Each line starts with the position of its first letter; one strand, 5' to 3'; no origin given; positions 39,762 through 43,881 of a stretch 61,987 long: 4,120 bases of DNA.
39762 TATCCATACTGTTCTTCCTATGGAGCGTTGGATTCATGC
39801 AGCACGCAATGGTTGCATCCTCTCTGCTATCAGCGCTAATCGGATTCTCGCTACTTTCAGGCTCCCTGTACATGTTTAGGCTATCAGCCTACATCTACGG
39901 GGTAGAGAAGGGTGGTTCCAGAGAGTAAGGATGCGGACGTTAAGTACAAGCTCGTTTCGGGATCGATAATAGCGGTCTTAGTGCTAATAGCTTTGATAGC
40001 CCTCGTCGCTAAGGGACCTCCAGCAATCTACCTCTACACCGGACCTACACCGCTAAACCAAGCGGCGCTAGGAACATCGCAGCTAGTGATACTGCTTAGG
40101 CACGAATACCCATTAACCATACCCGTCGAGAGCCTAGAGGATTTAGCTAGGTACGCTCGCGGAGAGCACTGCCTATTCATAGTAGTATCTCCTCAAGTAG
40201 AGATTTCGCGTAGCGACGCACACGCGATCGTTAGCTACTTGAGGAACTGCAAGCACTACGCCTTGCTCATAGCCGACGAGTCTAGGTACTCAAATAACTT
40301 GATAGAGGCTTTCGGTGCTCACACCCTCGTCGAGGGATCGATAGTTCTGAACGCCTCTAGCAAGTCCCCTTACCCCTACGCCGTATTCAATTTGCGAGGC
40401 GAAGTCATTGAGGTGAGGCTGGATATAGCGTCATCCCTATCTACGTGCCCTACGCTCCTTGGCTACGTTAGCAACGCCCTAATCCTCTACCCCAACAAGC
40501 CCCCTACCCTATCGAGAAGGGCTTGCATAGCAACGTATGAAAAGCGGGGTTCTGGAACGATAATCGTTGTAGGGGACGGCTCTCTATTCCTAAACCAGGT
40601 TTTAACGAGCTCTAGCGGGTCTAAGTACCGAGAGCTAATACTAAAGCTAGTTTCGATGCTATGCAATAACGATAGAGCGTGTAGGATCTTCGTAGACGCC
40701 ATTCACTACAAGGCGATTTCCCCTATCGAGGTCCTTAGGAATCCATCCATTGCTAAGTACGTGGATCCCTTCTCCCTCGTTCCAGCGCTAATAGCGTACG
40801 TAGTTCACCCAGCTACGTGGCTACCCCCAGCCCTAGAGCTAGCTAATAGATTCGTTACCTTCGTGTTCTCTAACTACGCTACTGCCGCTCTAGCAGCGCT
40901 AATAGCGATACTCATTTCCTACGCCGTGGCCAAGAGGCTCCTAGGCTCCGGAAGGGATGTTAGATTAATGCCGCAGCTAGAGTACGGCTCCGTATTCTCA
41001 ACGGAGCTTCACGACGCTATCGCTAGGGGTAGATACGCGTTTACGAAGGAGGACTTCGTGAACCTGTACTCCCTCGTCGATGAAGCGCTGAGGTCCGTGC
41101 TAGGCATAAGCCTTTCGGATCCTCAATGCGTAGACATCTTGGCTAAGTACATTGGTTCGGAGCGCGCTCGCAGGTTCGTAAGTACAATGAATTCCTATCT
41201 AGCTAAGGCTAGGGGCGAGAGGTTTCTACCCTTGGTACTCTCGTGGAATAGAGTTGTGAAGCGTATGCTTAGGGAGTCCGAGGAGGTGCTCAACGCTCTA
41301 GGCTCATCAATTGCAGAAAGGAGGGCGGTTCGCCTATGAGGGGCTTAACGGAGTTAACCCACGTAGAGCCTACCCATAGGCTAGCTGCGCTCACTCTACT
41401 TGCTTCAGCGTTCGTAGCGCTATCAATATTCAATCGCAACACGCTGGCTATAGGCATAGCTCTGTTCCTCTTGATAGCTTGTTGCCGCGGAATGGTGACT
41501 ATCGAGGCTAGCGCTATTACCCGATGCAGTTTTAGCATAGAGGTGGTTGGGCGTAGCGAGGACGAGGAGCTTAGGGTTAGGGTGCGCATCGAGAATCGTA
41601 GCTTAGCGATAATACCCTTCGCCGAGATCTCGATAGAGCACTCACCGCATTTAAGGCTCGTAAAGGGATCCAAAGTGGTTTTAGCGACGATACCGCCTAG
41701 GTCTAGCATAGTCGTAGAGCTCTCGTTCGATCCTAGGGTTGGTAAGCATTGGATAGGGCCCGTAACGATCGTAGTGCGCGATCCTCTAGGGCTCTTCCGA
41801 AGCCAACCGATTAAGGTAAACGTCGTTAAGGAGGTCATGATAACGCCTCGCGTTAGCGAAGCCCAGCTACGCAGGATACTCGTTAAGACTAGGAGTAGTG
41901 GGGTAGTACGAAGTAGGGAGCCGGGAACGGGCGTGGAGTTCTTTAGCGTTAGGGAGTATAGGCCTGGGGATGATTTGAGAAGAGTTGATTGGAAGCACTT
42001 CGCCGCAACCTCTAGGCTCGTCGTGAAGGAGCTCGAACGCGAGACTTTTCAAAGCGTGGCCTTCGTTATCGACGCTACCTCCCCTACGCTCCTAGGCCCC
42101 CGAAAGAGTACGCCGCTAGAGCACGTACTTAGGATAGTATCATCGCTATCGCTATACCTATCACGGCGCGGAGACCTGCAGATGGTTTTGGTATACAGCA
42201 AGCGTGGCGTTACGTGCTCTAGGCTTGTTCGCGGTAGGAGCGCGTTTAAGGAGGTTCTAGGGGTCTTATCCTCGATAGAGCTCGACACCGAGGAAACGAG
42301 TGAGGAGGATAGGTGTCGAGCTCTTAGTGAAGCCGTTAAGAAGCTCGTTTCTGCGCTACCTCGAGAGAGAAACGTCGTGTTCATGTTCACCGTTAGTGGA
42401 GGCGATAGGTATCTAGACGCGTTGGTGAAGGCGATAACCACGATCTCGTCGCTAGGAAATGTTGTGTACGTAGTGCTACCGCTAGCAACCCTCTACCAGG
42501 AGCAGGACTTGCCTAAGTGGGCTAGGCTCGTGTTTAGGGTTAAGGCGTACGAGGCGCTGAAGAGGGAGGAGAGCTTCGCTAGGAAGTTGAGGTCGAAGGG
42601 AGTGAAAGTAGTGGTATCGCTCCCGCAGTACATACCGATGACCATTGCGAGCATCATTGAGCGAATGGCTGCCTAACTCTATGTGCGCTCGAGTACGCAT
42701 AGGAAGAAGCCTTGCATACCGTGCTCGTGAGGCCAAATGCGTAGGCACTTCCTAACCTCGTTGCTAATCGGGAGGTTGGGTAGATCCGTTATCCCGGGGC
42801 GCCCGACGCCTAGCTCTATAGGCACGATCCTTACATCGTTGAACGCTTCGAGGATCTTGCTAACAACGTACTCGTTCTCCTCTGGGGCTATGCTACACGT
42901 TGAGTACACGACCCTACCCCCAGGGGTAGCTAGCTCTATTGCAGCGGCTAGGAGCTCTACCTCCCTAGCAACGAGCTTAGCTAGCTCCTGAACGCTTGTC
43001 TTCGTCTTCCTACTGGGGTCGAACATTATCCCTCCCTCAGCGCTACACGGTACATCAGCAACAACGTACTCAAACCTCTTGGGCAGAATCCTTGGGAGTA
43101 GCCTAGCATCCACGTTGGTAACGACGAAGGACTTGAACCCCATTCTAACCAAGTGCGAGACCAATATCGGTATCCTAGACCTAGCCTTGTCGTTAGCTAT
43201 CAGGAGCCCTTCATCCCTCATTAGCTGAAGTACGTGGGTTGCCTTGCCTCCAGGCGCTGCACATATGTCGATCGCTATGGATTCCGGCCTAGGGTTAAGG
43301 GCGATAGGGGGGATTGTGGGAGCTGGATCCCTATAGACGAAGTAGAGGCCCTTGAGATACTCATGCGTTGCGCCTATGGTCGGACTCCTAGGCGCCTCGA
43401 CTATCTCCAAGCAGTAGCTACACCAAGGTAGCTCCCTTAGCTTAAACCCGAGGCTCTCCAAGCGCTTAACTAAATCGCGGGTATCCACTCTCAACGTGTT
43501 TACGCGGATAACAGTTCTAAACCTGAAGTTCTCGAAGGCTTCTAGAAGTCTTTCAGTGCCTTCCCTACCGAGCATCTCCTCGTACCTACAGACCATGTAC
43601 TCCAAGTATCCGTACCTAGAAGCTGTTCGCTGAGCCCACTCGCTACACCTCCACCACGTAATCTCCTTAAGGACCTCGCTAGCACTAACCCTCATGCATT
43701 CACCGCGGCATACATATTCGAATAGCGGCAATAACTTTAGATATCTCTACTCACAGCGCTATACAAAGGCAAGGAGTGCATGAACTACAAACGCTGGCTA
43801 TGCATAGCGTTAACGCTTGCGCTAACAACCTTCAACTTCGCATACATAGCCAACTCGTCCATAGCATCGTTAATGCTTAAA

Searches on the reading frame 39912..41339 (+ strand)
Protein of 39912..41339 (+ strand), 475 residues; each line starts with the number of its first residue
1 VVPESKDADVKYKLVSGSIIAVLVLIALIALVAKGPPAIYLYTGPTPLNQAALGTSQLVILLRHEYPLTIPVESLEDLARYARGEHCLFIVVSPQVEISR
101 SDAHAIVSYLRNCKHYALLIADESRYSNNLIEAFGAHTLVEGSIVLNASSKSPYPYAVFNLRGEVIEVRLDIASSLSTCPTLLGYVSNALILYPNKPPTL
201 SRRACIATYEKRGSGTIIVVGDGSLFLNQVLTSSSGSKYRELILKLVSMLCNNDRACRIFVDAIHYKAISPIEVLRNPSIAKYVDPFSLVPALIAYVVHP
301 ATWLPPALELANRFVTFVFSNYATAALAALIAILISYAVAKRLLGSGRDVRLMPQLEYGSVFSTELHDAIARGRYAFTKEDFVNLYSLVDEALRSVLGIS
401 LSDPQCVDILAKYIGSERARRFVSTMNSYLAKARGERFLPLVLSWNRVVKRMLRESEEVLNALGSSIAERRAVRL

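Call 23: search_protein_families(library=pfam, proteins=[window:39912-41339:+], max_evalue=0.0001)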
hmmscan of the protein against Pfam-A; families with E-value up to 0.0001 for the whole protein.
window:39912-41339:+ (475 aa): 1 family
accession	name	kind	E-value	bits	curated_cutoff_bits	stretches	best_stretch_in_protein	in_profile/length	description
PF14258.12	DUF4350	-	3.9e-06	27.7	30.4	1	48-233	2-170/181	Domain of unknown function (DUF4350)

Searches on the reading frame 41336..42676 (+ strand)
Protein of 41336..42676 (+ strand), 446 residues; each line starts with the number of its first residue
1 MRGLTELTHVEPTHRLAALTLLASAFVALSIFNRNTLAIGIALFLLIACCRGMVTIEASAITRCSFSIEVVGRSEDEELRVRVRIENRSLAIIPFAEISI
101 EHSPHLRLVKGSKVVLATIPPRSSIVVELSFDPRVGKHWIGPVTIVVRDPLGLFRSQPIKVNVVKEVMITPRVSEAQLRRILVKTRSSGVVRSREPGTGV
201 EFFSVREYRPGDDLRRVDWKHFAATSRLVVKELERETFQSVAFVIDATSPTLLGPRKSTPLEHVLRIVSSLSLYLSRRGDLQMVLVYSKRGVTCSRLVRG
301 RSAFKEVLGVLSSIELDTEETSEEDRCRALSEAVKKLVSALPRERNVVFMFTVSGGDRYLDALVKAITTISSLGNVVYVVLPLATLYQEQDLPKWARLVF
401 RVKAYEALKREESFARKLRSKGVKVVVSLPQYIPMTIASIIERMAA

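Call 23: search_protein_families(library=pfam, proteins=[window:41336-42676:+], max_evalue=0.0001)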
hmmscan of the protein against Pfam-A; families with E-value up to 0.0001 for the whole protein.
window:41336-42676:+ (446 aa): 1 family
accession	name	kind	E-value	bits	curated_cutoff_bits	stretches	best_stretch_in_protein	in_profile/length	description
PF01882.25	DUF58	-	9.5e-14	51.5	23.4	1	204-344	1-134/216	Protein of unknown function DUF58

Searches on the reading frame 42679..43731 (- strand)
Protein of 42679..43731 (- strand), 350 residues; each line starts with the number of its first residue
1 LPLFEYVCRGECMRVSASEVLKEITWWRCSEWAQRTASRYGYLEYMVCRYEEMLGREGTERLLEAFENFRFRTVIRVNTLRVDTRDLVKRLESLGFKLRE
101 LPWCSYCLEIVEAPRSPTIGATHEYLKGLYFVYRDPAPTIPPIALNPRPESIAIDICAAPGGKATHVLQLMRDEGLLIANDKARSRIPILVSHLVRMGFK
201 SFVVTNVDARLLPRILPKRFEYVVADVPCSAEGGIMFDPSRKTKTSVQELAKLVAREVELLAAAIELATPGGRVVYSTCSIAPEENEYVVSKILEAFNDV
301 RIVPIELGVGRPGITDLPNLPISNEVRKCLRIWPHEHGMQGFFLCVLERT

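Call 23: search_protein_families(library=pfam, proteins=[window:42679-43731:-], max_evalue=0.0001)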
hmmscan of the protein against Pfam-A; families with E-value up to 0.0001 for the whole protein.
window:42679-43731:- (350 aa): 3 families
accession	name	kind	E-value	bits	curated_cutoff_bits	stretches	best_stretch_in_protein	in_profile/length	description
PF01189.24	Methyltr_RsmB-F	-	1e-45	156.3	27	1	143-347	2-198/199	16S rRNA methyltransferase RsmB/F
PF17125.10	Methyltr_RsmF_N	-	8.2e-08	33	34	1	48-132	7-83/86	N-terminal domain of 16S rRNA methyltransferase RsmF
PF22458.1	RsmF-B_ferredox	-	4e-06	27.3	27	1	45-112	4-69/74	Methyltr_RsmF/B-like, ferredoxin-like domain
